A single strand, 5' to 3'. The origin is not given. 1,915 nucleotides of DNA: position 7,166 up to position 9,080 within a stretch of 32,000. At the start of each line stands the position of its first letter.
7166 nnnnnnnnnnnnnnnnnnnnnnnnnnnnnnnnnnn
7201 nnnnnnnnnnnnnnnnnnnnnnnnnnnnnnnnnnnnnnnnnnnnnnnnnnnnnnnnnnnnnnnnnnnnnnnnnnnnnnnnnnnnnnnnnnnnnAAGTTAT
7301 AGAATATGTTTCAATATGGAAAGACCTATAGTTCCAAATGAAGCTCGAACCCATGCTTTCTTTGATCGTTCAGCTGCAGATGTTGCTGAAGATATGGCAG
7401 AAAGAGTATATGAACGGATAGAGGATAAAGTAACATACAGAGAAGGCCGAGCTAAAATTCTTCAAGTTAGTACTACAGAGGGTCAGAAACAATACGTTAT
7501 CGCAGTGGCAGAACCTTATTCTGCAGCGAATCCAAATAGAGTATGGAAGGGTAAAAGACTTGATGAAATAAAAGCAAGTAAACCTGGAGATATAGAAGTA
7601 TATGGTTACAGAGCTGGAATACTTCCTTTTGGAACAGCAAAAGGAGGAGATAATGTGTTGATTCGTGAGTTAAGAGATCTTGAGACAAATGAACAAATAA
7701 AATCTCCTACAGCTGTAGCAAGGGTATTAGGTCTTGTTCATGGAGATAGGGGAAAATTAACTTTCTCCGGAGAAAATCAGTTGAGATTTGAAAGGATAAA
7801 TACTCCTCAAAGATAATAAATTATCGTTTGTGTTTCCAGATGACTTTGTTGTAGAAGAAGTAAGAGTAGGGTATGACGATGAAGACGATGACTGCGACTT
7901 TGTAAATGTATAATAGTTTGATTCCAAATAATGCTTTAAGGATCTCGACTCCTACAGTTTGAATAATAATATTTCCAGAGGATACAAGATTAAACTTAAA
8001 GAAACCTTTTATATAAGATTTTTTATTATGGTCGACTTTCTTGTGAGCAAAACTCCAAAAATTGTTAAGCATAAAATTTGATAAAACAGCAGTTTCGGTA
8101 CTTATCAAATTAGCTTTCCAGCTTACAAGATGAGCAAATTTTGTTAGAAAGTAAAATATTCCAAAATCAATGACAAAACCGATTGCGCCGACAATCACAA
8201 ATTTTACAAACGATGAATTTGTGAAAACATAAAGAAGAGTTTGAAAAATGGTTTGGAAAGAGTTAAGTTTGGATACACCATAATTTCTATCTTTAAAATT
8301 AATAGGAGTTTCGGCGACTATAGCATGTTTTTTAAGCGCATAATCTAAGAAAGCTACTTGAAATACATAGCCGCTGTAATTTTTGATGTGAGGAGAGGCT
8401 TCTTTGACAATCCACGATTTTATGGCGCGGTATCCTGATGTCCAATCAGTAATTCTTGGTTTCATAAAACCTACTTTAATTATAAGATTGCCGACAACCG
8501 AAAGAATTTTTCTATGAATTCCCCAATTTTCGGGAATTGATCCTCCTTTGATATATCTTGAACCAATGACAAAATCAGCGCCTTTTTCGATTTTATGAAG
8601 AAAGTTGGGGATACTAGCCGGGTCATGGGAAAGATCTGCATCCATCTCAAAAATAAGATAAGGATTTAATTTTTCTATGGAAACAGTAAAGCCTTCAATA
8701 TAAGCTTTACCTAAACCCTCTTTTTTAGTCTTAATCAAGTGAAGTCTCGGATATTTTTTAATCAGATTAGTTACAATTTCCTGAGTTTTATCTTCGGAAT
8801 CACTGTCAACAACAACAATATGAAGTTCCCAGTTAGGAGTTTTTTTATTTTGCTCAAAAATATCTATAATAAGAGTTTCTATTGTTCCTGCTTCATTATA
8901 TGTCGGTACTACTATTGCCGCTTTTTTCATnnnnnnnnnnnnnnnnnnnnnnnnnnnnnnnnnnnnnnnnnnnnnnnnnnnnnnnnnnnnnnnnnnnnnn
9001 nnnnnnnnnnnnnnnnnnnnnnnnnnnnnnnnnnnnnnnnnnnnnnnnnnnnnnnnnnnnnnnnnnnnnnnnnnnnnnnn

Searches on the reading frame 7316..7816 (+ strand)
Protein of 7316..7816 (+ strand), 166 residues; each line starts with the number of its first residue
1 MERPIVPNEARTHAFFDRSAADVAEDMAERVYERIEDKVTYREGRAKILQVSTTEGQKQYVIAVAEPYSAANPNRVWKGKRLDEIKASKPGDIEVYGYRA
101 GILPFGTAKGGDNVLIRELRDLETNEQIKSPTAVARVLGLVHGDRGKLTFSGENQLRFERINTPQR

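Call 5: search_protein_families(library=pfam, proteins=[window:7316-7816:+], max_evalue=0.01)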
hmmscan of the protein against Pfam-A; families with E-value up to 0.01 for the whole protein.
window:7316-7816:+ (166 aa): 0 families

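Call 6: search_protein_families(library=ncbifam, proteins=[window:7316-7816:+], max_evalue=0.01)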
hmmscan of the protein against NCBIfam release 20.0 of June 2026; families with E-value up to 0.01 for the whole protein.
window:7316-7816:+ (166 aa): 0 families

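Call 7: search_protein_families(library=padloc, proteins=[window:7316-7816:+], max_evalue=0.01)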
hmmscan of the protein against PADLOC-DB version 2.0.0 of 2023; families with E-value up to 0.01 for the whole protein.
window:7316-7816:+ (166 aa): 0 families

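Call 42: search_protein_families(library=pfam, proteins=[window:7316-7816:+], max_evalue=1)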
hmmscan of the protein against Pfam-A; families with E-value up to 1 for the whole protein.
window:7316-7816:+ (166 aa): 0 families

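Call 56: search_solved_structures(query=A5, max_evalue=10, show_alignments=2)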
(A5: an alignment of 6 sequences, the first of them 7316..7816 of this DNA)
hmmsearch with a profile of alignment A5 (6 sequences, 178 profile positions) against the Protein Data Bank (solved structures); distinct sequences matched with E-value up to 10: 18.
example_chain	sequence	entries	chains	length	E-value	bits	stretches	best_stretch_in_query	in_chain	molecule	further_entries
6wvs_A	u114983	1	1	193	0.0001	25.3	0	20-48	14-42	DeNovoTIM15 hyperstable de novo TIM barrel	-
7p12_A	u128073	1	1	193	0.12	15.3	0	20-48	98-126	DeNovoTIM13-SB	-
6yqx_A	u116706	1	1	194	0.21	14.4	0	20-48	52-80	de novo designed TIM barrel DeNovoTIM13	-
9quc_A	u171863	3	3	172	0.46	13.4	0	20-48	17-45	TFD-EH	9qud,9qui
6wxp_A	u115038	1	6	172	0.47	13.3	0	18-48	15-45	TFD-EE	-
9qul_A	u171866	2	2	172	0.5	13.2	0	20-48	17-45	TFD-EH T87E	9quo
6zv9_A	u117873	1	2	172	0.53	13.2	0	20-48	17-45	TFD-EE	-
6wxo_A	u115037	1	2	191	0.7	12.8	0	19-48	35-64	TFD-HE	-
1go7_P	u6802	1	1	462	0.82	12.5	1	70-101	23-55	PROTEASE C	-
1k7q_A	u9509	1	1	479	0.82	12.5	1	70-101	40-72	SECRETED PROTEASE C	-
1k7i_A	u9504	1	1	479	0.85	12.5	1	70-101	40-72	secreted protease C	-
1k7g_A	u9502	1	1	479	0.86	12.5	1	70-101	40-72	secreted protease C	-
3hb2_P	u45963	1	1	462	0.86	12.5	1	70-101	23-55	Secreted protease C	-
3hbv_P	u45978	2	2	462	0.89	12.4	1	70-101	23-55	Secreted protease C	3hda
1go8_P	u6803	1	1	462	0.89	12.4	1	70-101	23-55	PROTEASE C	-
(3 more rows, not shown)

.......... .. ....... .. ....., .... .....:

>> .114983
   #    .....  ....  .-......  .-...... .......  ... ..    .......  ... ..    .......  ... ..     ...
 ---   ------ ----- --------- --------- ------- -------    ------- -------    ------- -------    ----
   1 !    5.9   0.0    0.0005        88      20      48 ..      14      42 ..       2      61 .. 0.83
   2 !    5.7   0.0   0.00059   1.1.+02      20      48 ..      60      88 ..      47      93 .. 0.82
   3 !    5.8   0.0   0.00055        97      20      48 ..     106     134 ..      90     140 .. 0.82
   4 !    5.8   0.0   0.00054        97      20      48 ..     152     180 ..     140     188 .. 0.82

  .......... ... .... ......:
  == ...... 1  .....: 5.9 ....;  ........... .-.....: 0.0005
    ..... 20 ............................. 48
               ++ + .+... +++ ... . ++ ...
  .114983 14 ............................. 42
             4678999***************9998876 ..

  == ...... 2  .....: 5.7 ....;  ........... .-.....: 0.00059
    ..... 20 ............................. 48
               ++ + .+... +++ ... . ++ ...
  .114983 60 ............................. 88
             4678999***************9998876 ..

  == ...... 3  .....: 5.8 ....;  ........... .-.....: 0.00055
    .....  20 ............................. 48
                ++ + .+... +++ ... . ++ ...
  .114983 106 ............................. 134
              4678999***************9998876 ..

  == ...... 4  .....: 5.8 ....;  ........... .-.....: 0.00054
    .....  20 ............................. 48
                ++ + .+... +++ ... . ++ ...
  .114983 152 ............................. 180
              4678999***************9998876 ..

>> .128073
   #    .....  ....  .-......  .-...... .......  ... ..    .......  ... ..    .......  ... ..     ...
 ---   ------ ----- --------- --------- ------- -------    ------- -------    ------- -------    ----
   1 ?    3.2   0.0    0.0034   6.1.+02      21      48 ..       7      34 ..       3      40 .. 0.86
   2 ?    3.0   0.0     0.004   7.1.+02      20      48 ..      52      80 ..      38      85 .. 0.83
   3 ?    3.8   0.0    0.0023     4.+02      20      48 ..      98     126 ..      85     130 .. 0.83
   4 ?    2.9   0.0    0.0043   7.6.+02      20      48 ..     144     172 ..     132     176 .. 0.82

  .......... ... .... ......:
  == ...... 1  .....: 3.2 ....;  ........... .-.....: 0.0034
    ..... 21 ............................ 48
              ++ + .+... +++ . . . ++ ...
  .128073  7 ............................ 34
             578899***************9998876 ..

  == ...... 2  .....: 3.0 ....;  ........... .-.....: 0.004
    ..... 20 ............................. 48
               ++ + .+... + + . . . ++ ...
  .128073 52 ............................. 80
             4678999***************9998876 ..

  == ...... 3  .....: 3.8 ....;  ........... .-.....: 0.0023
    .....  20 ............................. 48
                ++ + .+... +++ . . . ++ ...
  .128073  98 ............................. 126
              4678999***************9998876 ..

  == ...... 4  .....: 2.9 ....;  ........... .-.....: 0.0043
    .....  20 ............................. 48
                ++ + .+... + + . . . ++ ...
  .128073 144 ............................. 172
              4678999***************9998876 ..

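Call 57: search_protein_families(library=pfam, alignment_id=A5, max_evalue=10)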
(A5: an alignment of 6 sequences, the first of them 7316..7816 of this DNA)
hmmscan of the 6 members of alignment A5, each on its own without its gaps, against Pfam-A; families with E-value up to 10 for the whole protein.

A. member 1, window:7316-7816:+ (166 aa): 0 families

B. families by the number of members that match (of 6 scanned): 4 families
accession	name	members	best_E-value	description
PF03979.19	Sigma70_r1_1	2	0.034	Sigma-70 factor, region 1.1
PF02245.21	Pur_DNA_glyco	1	0.0028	Methylpurine-DNA glycosylase (MPG)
PF08509.16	Ad_cyc_g-alpha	1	0.088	Adenylate cyclase G-alpha binding domain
PF02823.21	ATP-synt_DE_N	1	0.18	ATP synthase, Delta/Epsilon chain, beta-sandwich domain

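Call 58: find_homologous_proteins(query=A5, max_evalue=0.001)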
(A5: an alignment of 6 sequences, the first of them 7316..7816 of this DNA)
Query A5 (6 sequences) (166 aa, profile of the alignment): 4 proteins with E <= 0.001 among 8000 candidates.
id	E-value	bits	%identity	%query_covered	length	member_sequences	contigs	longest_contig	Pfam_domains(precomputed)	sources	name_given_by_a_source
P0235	1.0e-74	268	39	14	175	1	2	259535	-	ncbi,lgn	-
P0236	6.1e-65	236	41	10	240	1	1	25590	-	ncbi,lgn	-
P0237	2.1e-61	225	24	93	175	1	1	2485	-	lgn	-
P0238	1.8e-47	179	100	100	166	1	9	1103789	-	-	-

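Call 59: search_protein_families(library=pfam, proteins=[P0237], max_evalue=10)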
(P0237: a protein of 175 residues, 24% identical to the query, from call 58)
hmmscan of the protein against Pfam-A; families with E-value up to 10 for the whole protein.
P0237 (175 aa): 1 family
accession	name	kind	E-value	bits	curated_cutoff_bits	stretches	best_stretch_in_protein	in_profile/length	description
PF03979.19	Sigma70_r1_1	-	0.039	14.4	22.5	1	18-49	33-62/81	Sigma-70 factor, region 1.1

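Call 81: search_protein_families(library=phrogs, proteins=[window:7316-7816:+], max_evalue=0.001)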
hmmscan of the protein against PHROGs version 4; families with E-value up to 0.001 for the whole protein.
window:7316-7816:+ (166 aa): 0 families

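Call 82: find_encoding_contigs(protein=P0237, flank=3000, max_places=3)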
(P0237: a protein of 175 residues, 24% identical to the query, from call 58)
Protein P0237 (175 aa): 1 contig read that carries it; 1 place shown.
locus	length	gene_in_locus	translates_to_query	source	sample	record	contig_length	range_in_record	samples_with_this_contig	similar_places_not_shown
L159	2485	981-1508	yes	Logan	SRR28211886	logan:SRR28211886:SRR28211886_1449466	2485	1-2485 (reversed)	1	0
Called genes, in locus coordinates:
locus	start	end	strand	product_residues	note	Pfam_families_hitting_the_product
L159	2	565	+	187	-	?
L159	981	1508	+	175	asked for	-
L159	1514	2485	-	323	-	?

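Call 105: find_homologous_proteins(query=A9, max_evalue=0.001)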
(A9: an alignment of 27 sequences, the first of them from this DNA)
Query A9 (27 sequences) (166 aa, profile of the alignment): 39 proteins with E <= 0.001 among 6959 candidates.
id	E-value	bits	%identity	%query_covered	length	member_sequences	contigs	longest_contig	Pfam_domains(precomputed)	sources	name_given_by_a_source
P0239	1.4e-29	120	62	100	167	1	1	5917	-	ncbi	-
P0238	1.1e-27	114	100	100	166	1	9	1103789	-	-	-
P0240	8.7e-27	111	50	7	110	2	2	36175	-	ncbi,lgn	-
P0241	9.2e-27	111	-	-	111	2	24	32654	-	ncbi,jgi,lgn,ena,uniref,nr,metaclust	ncbi:MAG: hypothetical protein A3H57_02740 [Candidatus Taylorbacteria bacterium RIFCSPLOWO2_02_FULL_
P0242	9.4e-27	111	-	-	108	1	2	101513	-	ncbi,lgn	-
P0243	1.4e-26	111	29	54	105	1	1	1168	-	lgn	-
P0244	1.9e-26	110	30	45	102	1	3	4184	-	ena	-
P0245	2.4e-26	110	-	-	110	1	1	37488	-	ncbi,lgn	-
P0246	3.8e-26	109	-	-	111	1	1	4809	-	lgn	-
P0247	5.2e-26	109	-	-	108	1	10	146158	-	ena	-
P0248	2.2e-25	107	-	-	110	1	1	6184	-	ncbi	-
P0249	7.0e-25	105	-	-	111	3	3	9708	-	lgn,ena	-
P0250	7.4e-25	105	-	-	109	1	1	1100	-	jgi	jgi:hypothetical protein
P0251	9.1e-25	105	-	-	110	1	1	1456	-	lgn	-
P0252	1.6e-24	104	-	-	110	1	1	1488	-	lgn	-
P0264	5.9e-23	99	-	-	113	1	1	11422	-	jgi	jgi:hypothetical protein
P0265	6.3e-23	99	-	-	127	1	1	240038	-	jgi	jgi:hypothetical protein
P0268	1.6e-22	97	-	-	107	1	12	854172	-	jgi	jgi:hypothetical protein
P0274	3.1e-20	90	-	-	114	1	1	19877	-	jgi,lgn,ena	-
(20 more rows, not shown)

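Call 106: find_encoding_contigs(protein=P0247, flank=7000, max_places=1)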
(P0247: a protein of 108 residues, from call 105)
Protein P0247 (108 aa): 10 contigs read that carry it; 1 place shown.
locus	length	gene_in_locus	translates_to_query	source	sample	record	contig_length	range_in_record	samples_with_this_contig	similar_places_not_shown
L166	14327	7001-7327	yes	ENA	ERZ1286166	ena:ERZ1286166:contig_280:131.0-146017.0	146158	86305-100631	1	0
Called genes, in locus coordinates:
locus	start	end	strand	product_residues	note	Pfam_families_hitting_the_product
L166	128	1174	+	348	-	PF06723:MreB_Mbl, PF00022:Actin (faint), PF11104:PilM_2 (faint), PF00012:HSP70, PF14450:FtsA, PF23717:DUF7159 (weak)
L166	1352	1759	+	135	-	PF04085:MreC (weak)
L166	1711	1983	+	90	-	-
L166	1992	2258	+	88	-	-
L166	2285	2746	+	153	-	-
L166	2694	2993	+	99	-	PF03717:PBP_dimer (weak)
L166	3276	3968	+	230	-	PF00905:Transpeptidase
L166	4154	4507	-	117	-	-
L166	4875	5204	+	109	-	PF03449:GreA_GreB_N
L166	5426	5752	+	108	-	PF01336:tRNA_anti-codon (weak)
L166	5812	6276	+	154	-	PF00152:tRNA-synt_2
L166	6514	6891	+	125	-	PF00152:tRNA-synt_2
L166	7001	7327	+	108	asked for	-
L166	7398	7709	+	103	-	-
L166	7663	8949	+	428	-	PF09440:eIF3_N (faint), PF16199:Radical_SAM_C (faint), PF21984:DnaD_N (faint), PF27261:DEXH1_3_5_N (faint), PF04760:IF2_N (faint), PF07453:NUMOD1 (faint), PF08279:HTH_11 (faint), PF12802:MarR_2 (faint), +2 more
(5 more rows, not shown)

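Call 107: find_encoding_contigs(protein=P0265, flank=7000, max_places=1)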
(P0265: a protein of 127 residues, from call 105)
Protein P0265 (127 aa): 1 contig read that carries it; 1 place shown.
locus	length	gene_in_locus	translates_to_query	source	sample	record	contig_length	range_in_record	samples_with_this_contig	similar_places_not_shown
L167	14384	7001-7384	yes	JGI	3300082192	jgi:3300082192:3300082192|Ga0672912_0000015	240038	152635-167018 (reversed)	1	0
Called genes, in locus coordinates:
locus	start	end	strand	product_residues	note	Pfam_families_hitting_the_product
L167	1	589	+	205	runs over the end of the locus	PF00163:Ribosomal_S4, PF01479:S4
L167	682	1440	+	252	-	PF01193:RNA_pol_L, PF01000:RNA_pol_A_bac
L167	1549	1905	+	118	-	PF01196:Ribosomal_L17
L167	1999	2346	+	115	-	PF00572:Ribosomal_L13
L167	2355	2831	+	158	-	PF00380:Ribosomal_S9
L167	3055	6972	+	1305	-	PF00176:SNF2-rel_dom, PF00271:Helicase_C, PF08241:Methyltransf_11 (weak)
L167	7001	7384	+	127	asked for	-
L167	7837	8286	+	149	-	-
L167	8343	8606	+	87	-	-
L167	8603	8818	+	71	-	-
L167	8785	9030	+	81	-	-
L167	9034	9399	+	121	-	-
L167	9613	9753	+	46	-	-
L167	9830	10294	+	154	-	-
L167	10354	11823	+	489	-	PF00749:tRNA-synt_1c, PF19269:Anticodon_2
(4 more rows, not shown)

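Call 108: find_encoding_contigs(protein=P0268, flank=7000, max_places=1)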
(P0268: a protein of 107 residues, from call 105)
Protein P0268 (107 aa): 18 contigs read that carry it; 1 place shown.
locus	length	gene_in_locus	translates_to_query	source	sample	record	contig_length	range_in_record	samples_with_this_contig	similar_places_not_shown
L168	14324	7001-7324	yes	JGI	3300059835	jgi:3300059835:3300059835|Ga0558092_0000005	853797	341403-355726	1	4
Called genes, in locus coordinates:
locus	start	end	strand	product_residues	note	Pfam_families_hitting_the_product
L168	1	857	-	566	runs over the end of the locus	-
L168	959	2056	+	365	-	PF05496:RuvB_N, PF06068:TIP49 (faint), PF13177:DNA_pol3_delta2 (weak), PF00004:AAA, PF13177:DNA_pol3_delta2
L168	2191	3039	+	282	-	-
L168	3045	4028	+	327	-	-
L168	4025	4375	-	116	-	-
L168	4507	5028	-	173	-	-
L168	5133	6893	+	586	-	-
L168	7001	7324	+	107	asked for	-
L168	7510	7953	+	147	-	PF00293:NUDIX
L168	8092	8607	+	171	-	-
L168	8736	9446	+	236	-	-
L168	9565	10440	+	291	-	PF01370:Epimerase (faint), PF05368:NmrA, PF13460:NAD_binding_10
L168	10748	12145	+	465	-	PF00330:Aconitase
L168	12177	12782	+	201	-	PF00694:Aconitase_C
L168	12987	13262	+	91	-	-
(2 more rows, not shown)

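Call 109: find_encoding_contigs(protein=P0264, flank=7000, max_places=1)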
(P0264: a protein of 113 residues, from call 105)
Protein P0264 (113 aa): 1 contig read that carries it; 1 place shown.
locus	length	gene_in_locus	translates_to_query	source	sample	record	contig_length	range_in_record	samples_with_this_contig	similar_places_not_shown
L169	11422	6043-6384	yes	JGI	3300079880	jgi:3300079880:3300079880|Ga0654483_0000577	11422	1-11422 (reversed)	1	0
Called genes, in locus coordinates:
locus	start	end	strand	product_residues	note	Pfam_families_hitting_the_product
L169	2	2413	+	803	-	?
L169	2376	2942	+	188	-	PF02367:TsaE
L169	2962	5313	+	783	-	PF02739:5_3_exonuc_N, PF01367:5_3_exonuc, PF00476:DNA_pol_A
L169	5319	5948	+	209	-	-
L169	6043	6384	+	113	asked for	-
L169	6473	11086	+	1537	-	PF02876:Stap_Strp_tox_C (faint), PF00176:SNF2-rel_dom, PF00270:DEAD (weak), PF08241:Methyltransf_11 (faint), PF00271:Helicase_C (weak)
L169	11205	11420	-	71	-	?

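Call 110: find_encoding_contigs(protein=P0274, flank=7000, max_places=1)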
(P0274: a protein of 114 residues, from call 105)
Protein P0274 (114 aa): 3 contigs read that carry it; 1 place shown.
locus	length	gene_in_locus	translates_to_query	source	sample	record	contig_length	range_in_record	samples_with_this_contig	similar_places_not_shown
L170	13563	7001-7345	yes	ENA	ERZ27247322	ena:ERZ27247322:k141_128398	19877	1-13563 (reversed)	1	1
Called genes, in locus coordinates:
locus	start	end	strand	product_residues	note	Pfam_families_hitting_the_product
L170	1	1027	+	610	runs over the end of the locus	PF25917:BSH_RND (weak), PF25973:BSH_CzcB (weak), PF25990:Beta-barrel_YknX (weak)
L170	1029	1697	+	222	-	PF00005:ABC_tran, PF02463:SMC_N (faint), PF13304:AAA_21 (faint)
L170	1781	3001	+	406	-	PF12704:MacB_PCD, PF02687:FtsX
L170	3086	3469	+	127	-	PF11969:DcpS_C, PF01230:HIT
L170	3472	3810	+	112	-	PF04020:Phage_holin_4_2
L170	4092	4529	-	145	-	-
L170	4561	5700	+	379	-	PF18920:DUF5671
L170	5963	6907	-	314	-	PF13936:HTH_38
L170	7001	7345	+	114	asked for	-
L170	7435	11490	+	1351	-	PF00176:SNF2-rel_dom, PF00270:DEAD, PF00271:Helicase_C, PF08241:Methyltransf_11 (faint)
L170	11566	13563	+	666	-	?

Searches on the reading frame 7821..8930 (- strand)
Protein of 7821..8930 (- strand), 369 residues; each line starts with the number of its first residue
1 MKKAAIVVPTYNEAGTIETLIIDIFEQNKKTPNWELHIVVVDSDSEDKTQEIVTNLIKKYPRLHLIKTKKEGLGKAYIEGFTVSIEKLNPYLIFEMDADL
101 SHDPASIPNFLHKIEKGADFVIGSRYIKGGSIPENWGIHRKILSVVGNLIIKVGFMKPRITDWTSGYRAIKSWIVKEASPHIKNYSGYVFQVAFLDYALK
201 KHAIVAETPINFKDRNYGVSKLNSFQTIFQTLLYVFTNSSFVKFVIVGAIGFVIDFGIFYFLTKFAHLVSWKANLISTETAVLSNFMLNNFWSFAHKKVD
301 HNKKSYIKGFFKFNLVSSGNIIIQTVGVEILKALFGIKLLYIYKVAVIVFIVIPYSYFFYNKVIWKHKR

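Call 5: search_protein_families(library=pfam, proteins=[window:7821-8930:-], max_evalue=0.01)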
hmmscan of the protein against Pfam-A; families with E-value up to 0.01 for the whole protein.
window:7821-8930:- (369 aa): 2 families
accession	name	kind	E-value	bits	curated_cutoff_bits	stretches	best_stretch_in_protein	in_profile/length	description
PF00535.33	Glycos_transf_2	-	9.7e-25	87.9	23.3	1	6-141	2-131/168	Glycosyl transferase family 2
PF04138.20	GtrA_DPMS_TM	-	1.7e-18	67.4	26.1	1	243-365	1-117/117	GtrA/DPMS, transmembrane domain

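Call 6: search_protein_families(library=ncbifam, proteins=[window:7821-8930:-], max_evalue=0.01)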
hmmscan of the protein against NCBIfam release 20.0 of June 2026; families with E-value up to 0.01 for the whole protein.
window:7821-8930:- (369 aa): 18 families
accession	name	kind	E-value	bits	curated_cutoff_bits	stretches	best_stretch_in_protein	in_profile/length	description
TIGR04182.1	glyco_TIGR04182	equivalog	4.7e-19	68.9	325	1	5-269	3-253/293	S-layer glycoprotein N-glycosyltransferase AglJ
NF007986.1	PRK10714.1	equivalog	9.9e-14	51.1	529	1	2-291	6-283/316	undecaprenyl-phosphate 4-deoxy-4-formamido-L-arabinose transferase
NF047588.1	GlcsyltransPgfSStrep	equivalog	5e-13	48.9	500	1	3-278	2-261/308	glycosyltransferase PgfS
NF041391.1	DPhHxTase_Halo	equivalog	6.6e-11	41.6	375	1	10-226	3-196/213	dolichyl-phosphate hexose transferase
NF045692.1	OglycostaseCruG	equivalog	2.3e-09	36.7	600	1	3-116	42-154/386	2'-O-glycosyltransferase CruG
TIGR03469.1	HpnB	hypoth_equivalog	2.6e-09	36.6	379.25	1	4-117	46-163/386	hopene-associated glycosyltransferase HpnB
NF058614.1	PPMAGASynPpgS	equivalog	1.2e-08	34.6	370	1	5-224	3-208/226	polyprenyl-phospho-N-acetylgalactosaminyl synthase PpgS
TIGR03937.1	PgaC_IcaA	equivalog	5e-08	32.3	422.3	1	3-107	46-143/407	poly-beta-1,6-N-acetyl-D-glucosamine synthase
NF038302.1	EPS_HpsE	equivalog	2.5e-07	30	300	1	5-77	4-76/307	hormogonium polysaccharide biosynthesis glycosyltransferase HpsE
NF007482.0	PRK10073.1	equivalog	5.9e-07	28.8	423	1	3-94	7-91/334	glycosyltransferase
NF010496.0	PRK13915.1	equivalog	1.5e-06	27.5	262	1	3-54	32-82/307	glucosyl-3-phosphoglycerate synthase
TIGR04283.1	glyco_like_mftF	equivalog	2.1e-06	27.5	182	1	5-58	2-51/221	TIGR04283 family arsenosugar biosynthesis glycosyltransferase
NF050050.1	ProtGlycPglI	equivalog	3.2e-06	26.7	500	1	2-128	2-122/306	GalNAc(5)-diNAcBac-PP-undecaprenol beta-1,3-glucosyltransferase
NF041875.1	EPS_EpsD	equivalog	5.5e-06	26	370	1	6-84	3-78/325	exopolysaccharide biosynthesis glycosyltransferase EpsD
NF047683.1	TeichurnBiosyTuaG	equivalog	1.3e-05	25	400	1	4-76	8-75/252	teichuronic acid biosynthesis protein TuaG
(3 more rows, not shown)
